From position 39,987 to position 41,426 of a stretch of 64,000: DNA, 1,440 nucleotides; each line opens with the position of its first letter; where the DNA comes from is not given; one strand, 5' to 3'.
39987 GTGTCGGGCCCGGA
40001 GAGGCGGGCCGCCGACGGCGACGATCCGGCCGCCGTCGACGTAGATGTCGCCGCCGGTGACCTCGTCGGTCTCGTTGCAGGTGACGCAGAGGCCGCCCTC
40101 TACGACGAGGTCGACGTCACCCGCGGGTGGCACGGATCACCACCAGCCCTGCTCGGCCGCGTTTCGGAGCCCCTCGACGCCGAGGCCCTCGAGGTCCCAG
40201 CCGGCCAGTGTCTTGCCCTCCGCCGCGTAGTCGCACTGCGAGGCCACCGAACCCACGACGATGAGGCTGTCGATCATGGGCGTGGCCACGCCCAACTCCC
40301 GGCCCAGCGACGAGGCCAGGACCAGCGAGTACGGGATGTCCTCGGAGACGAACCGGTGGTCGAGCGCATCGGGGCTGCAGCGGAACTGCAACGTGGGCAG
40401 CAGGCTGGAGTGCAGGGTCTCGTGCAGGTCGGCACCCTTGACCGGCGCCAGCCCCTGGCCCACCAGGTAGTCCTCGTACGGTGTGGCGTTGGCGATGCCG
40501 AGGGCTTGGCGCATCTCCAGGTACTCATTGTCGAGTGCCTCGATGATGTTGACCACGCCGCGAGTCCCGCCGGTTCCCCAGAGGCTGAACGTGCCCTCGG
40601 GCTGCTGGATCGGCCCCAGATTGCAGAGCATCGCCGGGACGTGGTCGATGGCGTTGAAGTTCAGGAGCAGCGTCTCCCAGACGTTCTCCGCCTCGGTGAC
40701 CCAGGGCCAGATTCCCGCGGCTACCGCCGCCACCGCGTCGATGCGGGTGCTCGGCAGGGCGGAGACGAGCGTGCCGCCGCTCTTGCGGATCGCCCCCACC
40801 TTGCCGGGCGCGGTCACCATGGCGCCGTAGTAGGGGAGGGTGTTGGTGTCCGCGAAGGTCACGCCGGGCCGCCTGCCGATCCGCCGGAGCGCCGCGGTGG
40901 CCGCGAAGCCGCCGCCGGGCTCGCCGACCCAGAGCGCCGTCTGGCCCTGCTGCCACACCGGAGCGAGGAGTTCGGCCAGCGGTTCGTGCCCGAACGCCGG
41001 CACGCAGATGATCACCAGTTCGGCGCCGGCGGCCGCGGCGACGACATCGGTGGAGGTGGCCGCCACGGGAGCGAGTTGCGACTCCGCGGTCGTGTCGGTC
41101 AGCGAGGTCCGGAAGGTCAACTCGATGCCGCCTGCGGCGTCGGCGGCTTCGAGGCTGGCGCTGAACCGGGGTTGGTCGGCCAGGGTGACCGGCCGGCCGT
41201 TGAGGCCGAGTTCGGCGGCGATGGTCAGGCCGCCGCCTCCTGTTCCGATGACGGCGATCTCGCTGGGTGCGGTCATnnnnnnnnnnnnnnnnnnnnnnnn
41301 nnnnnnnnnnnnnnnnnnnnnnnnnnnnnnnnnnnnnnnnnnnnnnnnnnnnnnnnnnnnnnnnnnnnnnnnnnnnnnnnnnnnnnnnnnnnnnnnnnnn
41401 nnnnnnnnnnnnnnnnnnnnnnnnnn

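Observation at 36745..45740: Nine-gene amidohydrolase-rich operon of unknown substrate, divergent from the taurine genes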

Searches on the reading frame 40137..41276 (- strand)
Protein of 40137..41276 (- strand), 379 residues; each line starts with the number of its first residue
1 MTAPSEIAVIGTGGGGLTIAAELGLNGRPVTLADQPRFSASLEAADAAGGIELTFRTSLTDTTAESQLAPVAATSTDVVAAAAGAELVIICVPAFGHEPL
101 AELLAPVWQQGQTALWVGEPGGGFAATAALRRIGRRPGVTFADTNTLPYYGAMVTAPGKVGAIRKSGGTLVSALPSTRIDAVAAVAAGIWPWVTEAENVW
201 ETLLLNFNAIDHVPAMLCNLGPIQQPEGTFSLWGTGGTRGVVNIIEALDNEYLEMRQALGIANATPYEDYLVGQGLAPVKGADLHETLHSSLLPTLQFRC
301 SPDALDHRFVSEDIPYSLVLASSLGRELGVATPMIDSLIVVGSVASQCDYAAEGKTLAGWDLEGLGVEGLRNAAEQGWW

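Call 11: find_related_loci(query=window:40137-41276:-, collection=genome_contigs, flank=10000)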
Query window:40137-41276:- (379 aa) in genome_contigs; peptide patterns used: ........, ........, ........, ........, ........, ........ (x = any residue, [..] = any of these).
110 stretches matched a pattern; 2 encode a relative of the query (tblastn E <= 1e-3); 2 distinct loci.
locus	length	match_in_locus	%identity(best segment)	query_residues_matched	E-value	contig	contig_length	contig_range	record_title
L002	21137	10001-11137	83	1-379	0e+0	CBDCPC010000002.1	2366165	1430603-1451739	MAG: Acidimicrobiales bacterium isolate 643f2b38-666c-4a97-807c-f766906f6415 genome assembly, contig: contig_2, whole ge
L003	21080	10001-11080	81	20-379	0e+0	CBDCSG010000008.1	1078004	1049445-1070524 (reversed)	MAG: Acidimicrobiales bacterium isolate 4bfa7ccb-6d32-468a-bdc8-90cf7c7e981b genome assembly, contig: contig_8, whole ge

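Call 15: search_protein_families(library=pfam, proteins=[L002:5806-7224:+, L002:3116-4087:-, L002:2400-3152:-, L002:562-1695:+, L003:10-1278:+, L003:1275-2549:+, L003:2632-3669:-, L003:3712-4785:-, L003:4911-5471:-, L003:13900-14733:+])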
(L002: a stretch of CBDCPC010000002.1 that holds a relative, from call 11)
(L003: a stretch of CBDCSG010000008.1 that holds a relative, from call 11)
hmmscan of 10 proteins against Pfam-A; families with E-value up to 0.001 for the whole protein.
L002:5806-7224:+ (472 aa): 1 family
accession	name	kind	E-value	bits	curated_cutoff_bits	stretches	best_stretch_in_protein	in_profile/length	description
PF00079.25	Serpin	-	9.8e-72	242.6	27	1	130-470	21-370/370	Serpin (serine protease inhibitor)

L002:3116-4087:- (323 aa): 3 families
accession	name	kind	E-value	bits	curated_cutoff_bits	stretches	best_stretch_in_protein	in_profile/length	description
PF00924.24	MS_channel_2nd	-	4.1e-18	65.7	20.2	1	111-177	2-68/68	Mechanosensitive ion channel, beta-domain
PF21082.3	MS_channel_3rd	-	5.6e-13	49.6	21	1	186-265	4-86/88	Mechanosensitive ion channel MscS, C-terminal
PF21088.3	MS_channel_1st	-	0.00038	20.8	23.1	1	72-109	5-42/42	Mechanosensitive ion channel, transmembrane helices 2/3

L002:2400-3152:- (250 aa): 0 families

L002:562-1695:+ (377 aa): 1 family
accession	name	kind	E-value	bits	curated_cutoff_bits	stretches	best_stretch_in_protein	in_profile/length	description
PF01522.26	Polysacc_deac_1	-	2.1e-21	76.6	23.1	1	189-306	3-122/124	Polysaccharide deacetylase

L003:10-1278:+ (422 aa): 2 families
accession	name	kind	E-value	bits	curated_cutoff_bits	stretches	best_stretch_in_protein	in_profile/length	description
PF02775.26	TPP_enzyme_C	-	6.8e-40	136.8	21.9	1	245-391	1-151/151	Thiamine pyrophosphate enzyme, C-terminal TPP binding domain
PF00205.28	TPP_enzyme_M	-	8.3e-33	113.4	30.4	1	55-188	3-137/137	Thiamine pyrophosphate enzyme, central domain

L003:1275-2549:+ (424 aa): 1 family
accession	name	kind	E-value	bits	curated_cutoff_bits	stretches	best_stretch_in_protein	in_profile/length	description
PF13469.12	Sulfotransfer_3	-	3.3e-29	103.2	27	1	130-372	1-216/216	Sulfotransferase family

L003:2632-3669:- (345 aa): 0 families

L003:3712-4785:- (357 aa): 1 family
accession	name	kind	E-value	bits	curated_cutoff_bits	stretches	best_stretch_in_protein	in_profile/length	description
PF05721.19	PhyH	-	5.2e-25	89.4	22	1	95-308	1-212/213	Phytanoyl-CoA dioxygenase (PhyH)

L003:4911-5471:- (186 aa): 0 families

L003:13900-14733:+ (277 aa): 0 families

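Call 22: find_homologous_proteins(query=window:40137-41276:-, max_evalue=1e-30)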
Query window:40137-41276:- (379 aa): 82 proteins with E <= 1e-30 among 8000 candidates.
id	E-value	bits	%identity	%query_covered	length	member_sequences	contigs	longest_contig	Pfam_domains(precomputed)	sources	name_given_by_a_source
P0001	3.4e-232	788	94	100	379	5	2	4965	PF02317.24,PF02558.23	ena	-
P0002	1.2e-203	694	83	100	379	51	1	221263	PF02317.24,PF02558.23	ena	-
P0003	2.2e-201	687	82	100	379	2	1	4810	PF02317.24,PF02558.23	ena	-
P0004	1.1e-198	678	81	100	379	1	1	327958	PF02317.24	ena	-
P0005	1.1e-198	678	80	100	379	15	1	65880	PF02317.24,PF02558.23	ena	-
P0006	1.3e-198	678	80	100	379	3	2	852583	PF02317.24,PF02558.23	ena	-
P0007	1.5e-198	677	82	100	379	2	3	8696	PF02317.24,PF02558.23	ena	-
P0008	3.6e-198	676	82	100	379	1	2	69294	PF02317.24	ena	-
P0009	2.9e-197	673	81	100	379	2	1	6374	PF02317.24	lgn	-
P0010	5.6e-197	672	80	100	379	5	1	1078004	PF02317.24,PF02558.23,PF03807.24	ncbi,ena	-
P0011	6.8e-196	669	81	100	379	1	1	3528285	PF02317.24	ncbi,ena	-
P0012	2.5e-195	667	80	100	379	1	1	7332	PF02317.24,PF02558.23,PF03807.24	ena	-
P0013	6.4e-195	666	80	100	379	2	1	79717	PF02317.24,PF02558.23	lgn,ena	-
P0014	1.1e-194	665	80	100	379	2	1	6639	PF02317.24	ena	-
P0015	2.3e-194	664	80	100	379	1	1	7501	PF02317.24,PF02558.23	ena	-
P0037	1.5e-151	523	63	100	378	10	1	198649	PF02317.24,PF02558.23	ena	-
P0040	3.3e-140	485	59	99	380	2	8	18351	PF02317.24,PF02558.23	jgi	jgi:opine dehydrogenase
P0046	1.0e-128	448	54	96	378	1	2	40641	PF02317.24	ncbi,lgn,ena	-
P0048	3.0e-127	443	55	100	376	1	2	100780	PF02317.24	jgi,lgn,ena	-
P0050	5.7e-125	435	55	99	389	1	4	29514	PF02317.24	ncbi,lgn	-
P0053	5.3e-122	426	54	100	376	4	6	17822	PF02317.24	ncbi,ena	-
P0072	1.1e-105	372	51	100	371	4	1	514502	PF02317.24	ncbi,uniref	ncbi:NAD/NADP octopine/nopaline dehydrogenase family protein [Spongiactinospora sp. 9N601]|uniref:NA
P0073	3.0e-105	370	50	99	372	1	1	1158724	PF02317.24,PF02558.23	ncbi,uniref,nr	ncbi:NAD/NADP octopine/nopaline dehydrogenase family protein [Phytoactinopolyspora limicola]|uniref:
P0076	6.9e-103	363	52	98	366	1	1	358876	PF02317.24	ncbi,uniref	ncbi:NAD/NADP octopine/nopaline dehydrogenase family protein [Nonomuraea sp. NPDC050536]|uniref:NAD/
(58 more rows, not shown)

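Call 23: find_encoding_contigs(protein=P0073, flank=10000, max_places=2)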
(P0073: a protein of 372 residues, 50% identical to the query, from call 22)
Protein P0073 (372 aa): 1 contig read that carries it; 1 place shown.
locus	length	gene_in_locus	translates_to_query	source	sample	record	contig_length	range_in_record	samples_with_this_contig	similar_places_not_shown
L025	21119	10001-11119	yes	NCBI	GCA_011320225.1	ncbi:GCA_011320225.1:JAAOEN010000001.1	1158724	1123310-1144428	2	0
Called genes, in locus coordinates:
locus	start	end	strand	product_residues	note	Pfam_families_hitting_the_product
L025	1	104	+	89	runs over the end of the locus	-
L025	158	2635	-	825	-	-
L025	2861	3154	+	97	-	PF02467:Whib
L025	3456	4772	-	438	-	PF07690:MFS_1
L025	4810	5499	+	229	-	PF00392:GntR, PF07729:FCD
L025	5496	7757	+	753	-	PF01315:Ald_Xan_dh_C, PF02738:MoCoBD_1, PF20256:MoCoBD_2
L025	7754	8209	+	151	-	PF01799:Fer2_2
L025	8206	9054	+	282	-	PF00941:FAD_binding_5, PF03450:CO_deh_flav_C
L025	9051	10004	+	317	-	PF00296:Bac_luciferase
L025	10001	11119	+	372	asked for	PF02558:ApbA (faint), PF02317:Octopine_DH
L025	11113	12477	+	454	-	PF01979:Amidohydro_1, PF07969:Amidohydro_3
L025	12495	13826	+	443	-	PF01547:SBP_bac_1, PF13416:SBP_bac_8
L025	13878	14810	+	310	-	PF00528:BPD_transp_1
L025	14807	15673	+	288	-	PF00528:BPD_transp_1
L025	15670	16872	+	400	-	PF02746:MR_MLE_N, PF13378:MR_MLE_C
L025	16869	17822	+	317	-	PF00389:2-Hacid_dh, PF02826:2-Hacid_dh_C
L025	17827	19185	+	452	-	PF01979:Amidohydro_1, PF07969:Amidohydro_3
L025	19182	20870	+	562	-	PF00128:Alpha-amylase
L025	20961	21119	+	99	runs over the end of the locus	-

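Call 24: find_encoding_contigs(protein=P0072, flank=10000, max_places=2)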
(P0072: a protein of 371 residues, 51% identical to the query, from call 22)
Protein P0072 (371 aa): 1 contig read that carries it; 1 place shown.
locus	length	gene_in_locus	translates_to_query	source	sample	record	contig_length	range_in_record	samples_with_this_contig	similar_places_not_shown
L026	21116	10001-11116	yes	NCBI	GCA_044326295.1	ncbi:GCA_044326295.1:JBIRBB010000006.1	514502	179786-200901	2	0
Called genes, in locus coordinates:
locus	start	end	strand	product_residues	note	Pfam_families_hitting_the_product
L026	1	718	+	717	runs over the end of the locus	PF23139:OB_YrrC, PF14490:HHH_RecD2, PF01443:Viral_helicase1 (faint), PF13086:AAA_11 (faint), PF13245:AAA_19, PF13604:AAA_30, PF18335:SH3_13, PF13538:UvrD_C_2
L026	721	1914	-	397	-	PF00480:ROK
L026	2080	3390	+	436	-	PF22422:MGH1-like_GH, PF12899:Glyco_hydro_100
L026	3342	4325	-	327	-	PF00389:2-Hacid_dh, PF02826:2-Hacid_dh_C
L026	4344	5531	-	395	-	PF02746:MR_MLE_N, PF13378:MR_MLE_C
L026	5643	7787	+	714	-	PF01315:Ald_Xan_dh_C, PF02738:MoCoBD_1, PF20256:MoCoBD_2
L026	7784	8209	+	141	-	PF00111:Fer2 (weak), PF01799:Fer2_2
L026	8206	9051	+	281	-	PF00941:FAD_binding_5, PF03450:CO_deh_flav_C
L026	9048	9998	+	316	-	PF00296:Bac_luciferase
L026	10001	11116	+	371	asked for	PF02317:Octopine_DH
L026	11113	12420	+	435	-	PF01979:Amidohydro_1, PF07969:Amidohydro_3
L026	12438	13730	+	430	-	PF01547:SBP_bac_1, PF13416:SBP_bac_8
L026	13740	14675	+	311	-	PF00528:BPD_transp_1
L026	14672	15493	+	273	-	PF00528:BPD_transp_1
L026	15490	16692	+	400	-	PF01979:Amidohydro_1 (weak), PF07969:Amidohydro_3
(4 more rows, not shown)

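Call 25: find_encoding_contigs(protein=P0037, flank=10000, max_places=2)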
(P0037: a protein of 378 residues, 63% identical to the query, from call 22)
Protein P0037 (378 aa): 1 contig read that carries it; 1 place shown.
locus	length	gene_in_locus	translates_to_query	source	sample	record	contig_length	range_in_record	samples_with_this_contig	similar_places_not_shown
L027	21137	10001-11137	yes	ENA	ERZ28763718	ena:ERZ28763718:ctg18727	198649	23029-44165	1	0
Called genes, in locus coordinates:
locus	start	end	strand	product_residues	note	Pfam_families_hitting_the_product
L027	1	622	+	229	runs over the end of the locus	PF07755:DUF1611 (faint), PF01656:CbiA (weak), PF13500:AAA_26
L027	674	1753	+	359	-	PF18306:LDcluster4 (weak)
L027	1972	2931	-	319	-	PF00296:Bac_luciferase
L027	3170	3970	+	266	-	PF00106:adh_short, PF08659:KR, PF13561:adh_short_C2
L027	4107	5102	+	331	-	PF00676:E1_dh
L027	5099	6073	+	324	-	PF02779:Transket_pyr, PF02780:Transketolase_C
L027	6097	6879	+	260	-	PF00378:ECH_1, PF16113:ECH_2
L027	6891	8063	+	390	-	PF02771:Acyl-CoA_dh_N, PF02770:Acyl-CoA_dh_M, PF00441:Acyl-CoA_dh_1, PF08028:Acyl-CoA_dh_2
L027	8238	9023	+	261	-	PF00005:ABC_tran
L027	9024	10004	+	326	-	PF00296:Bac_luciferase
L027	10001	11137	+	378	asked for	PF02558:ApbA (weak), PF02317:Octopine_DH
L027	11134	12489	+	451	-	PF01979:Amidohydro_1, PF07969:Amidohydro_3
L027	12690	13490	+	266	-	PF00528:BPD_transp_1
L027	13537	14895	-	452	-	-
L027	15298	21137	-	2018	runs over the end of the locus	PF13205:Big_5 (faint), PF11974:bMG3 (faint), PF01835:MG2, PF07703:A2M_BRD, PF00207:A2M, PF17973:bMG10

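Call 27: search_solved_structures(query=window:40137-41276:-, max_evalue=0.00001)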
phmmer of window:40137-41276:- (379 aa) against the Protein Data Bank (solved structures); distinct sequences matched with E-value up to 0.00001: 3.
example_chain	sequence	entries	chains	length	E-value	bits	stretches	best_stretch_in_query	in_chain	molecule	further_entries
1bg6_A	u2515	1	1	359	8.8e-25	90.7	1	6-375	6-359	N-(1-D-CARBOXYLETHYL)-L-NORVALINE DEHYDROGENASE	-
3iqd_B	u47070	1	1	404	2.3e-09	39.9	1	7-217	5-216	Octopine dehydrogenase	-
3c7a_A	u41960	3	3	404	2.7e-09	39.7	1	7-217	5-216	Octopine dehydrogenase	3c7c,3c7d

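Call 31: find_encoding_contigs(protein=P0048, flank=10000, max_places=2)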
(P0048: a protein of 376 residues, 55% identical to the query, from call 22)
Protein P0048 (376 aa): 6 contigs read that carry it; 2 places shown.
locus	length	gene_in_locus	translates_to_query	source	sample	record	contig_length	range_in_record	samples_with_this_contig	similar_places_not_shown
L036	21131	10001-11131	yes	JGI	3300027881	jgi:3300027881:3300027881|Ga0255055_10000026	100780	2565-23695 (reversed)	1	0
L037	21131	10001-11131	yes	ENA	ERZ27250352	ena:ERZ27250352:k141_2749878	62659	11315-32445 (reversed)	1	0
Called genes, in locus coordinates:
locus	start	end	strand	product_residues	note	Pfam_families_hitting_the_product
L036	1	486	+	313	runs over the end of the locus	PF00296:Bac_luciferase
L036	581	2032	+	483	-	PF00501:AMP-binding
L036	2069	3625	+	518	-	PF00890:FAD_binding_2 (weak), PF01134:GIDA (faint), PF01266:DAO, PF01593:Amino_oxidase, PF01946:Thi4 (weak), PF03486:HI0933_like (weak), PF12831:FAD_oxidored (weak), PF13450:NAD_binding_8, +1 more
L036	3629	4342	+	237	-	PF03737:RraA-like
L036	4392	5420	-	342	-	PF02779:Transket_pyr, PF02780:Transketolase_C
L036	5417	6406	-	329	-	PF00676:E1_dh, PF02775:TPP_enzyme_C, PF13292:DXP_synthase_N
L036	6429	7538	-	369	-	PF02558:ApbA (weak), PF02317:Octopine_DH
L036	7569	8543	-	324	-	PF00389:2-Hacid_dh, PF02826:2-Hacid_dh_C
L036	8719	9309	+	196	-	PF02525:Flavodoxin_2, PF03358:FMN_red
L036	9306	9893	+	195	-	PF02525:Flavodoxin_2, PF03358:FMN_red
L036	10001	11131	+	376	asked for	PF02317:Octopine_DH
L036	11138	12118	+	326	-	PF01073:3Beta_HSD, PF01370:Epimerase, PF04321:RmlD_sub_bind, PF07993:NAD_binding_4, PF16363:GDP_Man_Dehyd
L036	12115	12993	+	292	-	PF01488:Shikimate_DH (weak), PF03446:NAD_binding_2, PF03807:F420_oxidored (weak), PF14833:NAD_binding_11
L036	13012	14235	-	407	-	PF01979:Amidohydro_1, PF07969:Amidohydro_3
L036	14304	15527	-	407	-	-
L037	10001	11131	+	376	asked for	PF02317:Octopine_DH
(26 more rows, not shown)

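Call 32: find_encoding_contigs(protein=P0040, flank=10000, max_places=2)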
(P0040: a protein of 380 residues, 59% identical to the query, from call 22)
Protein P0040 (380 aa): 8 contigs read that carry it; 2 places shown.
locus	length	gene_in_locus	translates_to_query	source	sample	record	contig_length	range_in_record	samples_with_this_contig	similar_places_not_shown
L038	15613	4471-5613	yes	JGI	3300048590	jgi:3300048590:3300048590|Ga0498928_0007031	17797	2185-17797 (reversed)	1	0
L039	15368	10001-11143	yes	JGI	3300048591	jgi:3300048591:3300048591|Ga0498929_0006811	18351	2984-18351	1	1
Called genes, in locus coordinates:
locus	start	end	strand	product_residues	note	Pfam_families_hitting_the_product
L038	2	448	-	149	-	?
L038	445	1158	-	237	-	PF00392:GntR, PF07702:UTRA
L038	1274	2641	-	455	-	PF01979:Amidohydro_1, PF07969:Amidohydro_3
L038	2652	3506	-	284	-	PF00892:EamA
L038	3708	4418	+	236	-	PF00005:ABC_tran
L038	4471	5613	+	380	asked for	PF02558:ApbA (weak), PF02317:Octopine_DH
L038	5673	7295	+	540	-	PF00920:ILVD_EDD_N, PF24877:ILV_EDD_C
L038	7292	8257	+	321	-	PF00389:2-Hacid_dh, PF02826:2-Hacid_dh_C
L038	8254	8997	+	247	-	PF00106:adh_short, PF08659:KR, PF13561:adh_short_C2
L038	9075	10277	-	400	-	PF00589:Phage_integrase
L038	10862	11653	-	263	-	PF00106:adh_short, PF01370:Epimerase (weak), PF08659:KR, PF13561:adh_short_C2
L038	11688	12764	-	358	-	-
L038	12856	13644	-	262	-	PF00378:ECH_1, PF16113:ECH_2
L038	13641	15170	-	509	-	PF00005:ABC_tran, PF13304:AAA_21 (weak), PF00005:ABC_tran, PF13304:AAA_21 (weak)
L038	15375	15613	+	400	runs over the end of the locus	PF02653:BPD_transp_2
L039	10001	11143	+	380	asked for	PF02558:ApbA (weak), PF02317:Octopine_DH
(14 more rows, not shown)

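Call 33: find_encoding_contigs(protein=P0050, flank=10000, max_places=2)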
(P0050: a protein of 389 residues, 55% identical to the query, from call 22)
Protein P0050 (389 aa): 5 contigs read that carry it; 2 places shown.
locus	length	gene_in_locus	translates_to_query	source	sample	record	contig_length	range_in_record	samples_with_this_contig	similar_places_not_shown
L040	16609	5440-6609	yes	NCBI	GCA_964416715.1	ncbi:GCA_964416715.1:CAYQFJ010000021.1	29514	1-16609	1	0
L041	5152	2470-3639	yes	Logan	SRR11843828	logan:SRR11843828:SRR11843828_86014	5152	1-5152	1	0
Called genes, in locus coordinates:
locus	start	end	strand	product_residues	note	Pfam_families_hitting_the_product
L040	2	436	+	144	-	?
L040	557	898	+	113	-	PF01022:HTH_5, PF12802:MarR_2 (weak), PF12840:HTH_20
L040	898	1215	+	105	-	-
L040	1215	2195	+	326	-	PF08240:ADH_N, PF00107:ADH_zinc_N, PF13602:ADH_zinc_N_2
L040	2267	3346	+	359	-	PF03054:tRNA_Me_trans, PF20259:tRNA_Me_trans_M, PF20258:tRNA_Me_trans_C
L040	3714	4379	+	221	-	PF02588:YitT_membrane (faint), PF19700:DUF6198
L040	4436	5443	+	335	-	PF00296:Bac_luciferase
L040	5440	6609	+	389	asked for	PF02317:Octopine_DH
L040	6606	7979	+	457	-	PF01979:Amidohydro_1, PF07969:Amidohydro_3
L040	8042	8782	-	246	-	PF00392:GntR, PF07702:UTRA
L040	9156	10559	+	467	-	PF00860:Xan_ur_permease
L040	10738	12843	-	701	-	PF02897:Peptidase_S9_N, PF00326:Peptidase_S9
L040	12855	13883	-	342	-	PF01408:GFO_IDH_MocA, PF03807:F420_oxidored (weak), PF22725:GFO_IDH_MocA_C3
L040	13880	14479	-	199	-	PF00583:Acetyltransf_1, PF13508:Acetyltransf_7 (weak), PF08445:FR47 (weak)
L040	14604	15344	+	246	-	PF00392:GntR, PF07702:UTRA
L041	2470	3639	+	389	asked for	PF02317:Octopine_DH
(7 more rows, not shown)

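Call 37: search_dna_similar(query=window:40137-41276:-, collection=plasmids, mode=protein, max_evalue=1e-30, max_rows=25)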
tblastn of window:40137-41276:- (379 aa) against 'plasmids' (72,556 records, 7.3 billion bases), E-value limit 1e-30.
No match.

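Call 44: find_encoding_contigs(protein=P0076, flank=10000, max_places=1)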
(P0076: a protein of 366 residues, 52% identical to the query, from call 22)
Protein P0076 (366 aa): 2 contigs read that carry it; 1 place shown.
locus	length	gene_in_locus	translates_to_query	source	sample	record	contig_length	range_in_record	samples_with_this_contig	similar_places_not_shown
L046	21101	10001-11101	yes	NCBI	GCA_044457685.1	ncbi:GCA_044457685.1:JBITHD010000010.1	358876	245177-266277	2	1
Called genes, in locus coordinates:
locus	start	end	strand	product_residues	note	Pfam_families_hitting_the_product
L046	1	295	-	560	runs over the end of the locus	PF00920:ILVD_EDD_N, PF24877:ILV_EDD_C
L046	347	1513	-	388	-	PF00480:ROK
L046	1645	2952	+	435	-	PF22422:MGH1-like_GH, PF12899:Glyco_hydro_100 (weak)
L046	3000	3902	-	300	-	PF00389:2-Hacid_dh, PF02826:2-Hacid_dh_C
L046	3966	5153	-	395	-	PF02746:MR_MLE_N, PF13378:MR_MLE_C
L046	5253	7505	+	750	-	PF01315:Ald_Xan_dh_C, PF02738:MoCoBD_1, PF20256:MoCoBD_2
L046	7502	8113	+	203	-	PF00111:Fer2 (weak), PF01799:Fer2_2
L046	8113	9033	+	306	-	PF00941:FAD_binding_5, PF03450:CO_deh_flav_C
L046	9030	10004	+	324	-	PF00296:Bac_luciferase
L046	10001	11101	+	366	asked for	PF02317:Octopine_DH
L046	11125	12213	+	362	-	PF01979:Amidohydro_1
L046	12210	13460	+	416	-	PF01547:SBP_bac_1, PF13416:SBP_bac_8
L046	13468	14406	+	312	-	PF00528:BPD_transp_1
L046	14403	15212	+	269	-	PF00528:BPD_transp_1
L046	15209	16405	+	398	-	PF01979:Amidohydro_1, PF07969:Amidohydro_3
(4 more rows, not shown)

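Call 45: find_encoding_contigs(protein=P0053, flank=10000, max_places=2)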
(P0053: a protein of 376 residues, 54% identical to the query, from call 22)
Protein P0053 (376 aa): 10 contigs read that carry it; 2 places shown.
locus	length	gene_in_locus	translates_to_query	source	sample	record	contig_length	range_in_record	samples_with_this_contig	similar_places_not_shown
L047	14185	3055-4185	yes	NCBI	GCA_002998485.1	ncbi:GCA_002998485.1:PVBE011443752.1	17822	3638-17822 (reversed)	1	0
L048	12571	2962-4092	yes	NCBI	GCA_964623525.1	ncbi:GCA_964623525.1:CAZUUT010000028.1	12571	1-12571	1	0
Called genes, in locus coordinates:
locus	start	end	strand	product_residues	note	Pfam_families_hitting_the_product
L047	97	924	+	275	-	-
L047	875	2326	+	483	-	PF00501:AMP-binding, PF13193:AMP-binding_C (weak)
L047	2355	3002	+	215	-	PF03737:RraA-like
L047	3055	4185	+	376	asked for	PF02317:Octopine_DH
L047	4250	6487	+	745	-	PF01315:Ald_Xan_dh_C, PF02738:MoCoBD_1, PF20256:MoCoBD_2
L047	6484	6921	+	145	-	PF00111:Fer2, PF01799:Fer2_2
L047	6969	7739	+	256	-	PF00941:FAD_binding_5, PF03450:CO_deh_flav_C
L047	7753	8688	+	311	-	PF00892:EamA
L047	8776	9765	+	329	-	PF00296:Bac_luciferase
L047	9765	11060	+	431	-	PF01979:Amidohydro_1, PF07969:Amidohydro_3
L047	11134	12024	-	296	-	PF00892:EamA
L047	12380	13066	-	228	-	PF07355:GRDB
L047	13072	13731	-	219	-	PF01081:Aldolase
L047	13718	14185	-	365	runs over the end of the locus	PF00294:PfkB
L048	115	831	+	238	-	-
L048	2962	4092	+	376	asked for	PF02317:Octopine_DH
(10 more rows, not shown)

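Call 46: find_encoding_contigs(protein=P0046, flank=10000, max_places=1)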
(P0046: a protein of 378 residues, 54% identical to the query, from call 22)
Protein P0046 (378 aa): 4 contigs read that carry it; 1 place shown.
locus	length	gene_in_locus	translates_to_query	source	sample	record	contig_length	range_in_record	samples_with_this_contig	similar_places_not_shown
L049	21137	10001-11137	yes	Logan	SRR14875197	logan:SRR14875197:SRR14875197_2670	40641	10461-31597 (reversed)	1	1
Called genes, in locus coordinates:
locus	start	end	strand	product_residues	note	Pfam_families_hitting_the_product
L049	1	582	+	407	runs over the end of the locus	PF01266:DAO (faint), PF07992:Pyr_redox_2, PF13450:NAD_binding_8 (faint), PF13738:Pyr_redox_3 (weak), PF00070:Pyr_redox, PF14759:Reductase_C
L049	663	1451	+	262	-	PF00392:GntR, PF07702:UTRA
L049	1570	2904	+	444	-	PF01979:Amidohydro_1, PF07969:Amidohydro_3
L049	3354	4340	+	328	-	PF00389:2-Hacid_dh, PF02826:2-Hacid_dh_C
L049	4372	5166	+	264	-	PF02463:SMC_N (faint), PF00005:ABC_tran, PF13304:AAA_21 (faint)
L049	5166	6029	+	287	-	PF00528:BPD_transp_1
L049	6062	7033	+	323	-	PF09084:NMT1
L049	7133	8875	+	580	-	PF00920:ILVD_EDD_N, PF24877:ILV_EDD_C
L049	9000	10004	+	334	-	PF00296:Bac_luciferase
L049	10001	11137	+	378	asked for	PF02317:Octopine_DH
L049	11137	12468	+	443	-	PF01979:Amidohydro_1, PF07969:Amidohydro_3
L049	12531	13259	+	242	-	PF00106:adh_short, PF01370:Epimerase, PF08659:KR, PF13460:NAD_binding_10 (weak), PF13561:adh_short_C2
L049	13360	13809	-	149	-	PF01738:DLH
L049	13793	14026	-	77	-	PF01738:DLH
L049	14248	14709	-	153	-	PF00011:HSP20, PF17886:ArsA_HSP20 (weak)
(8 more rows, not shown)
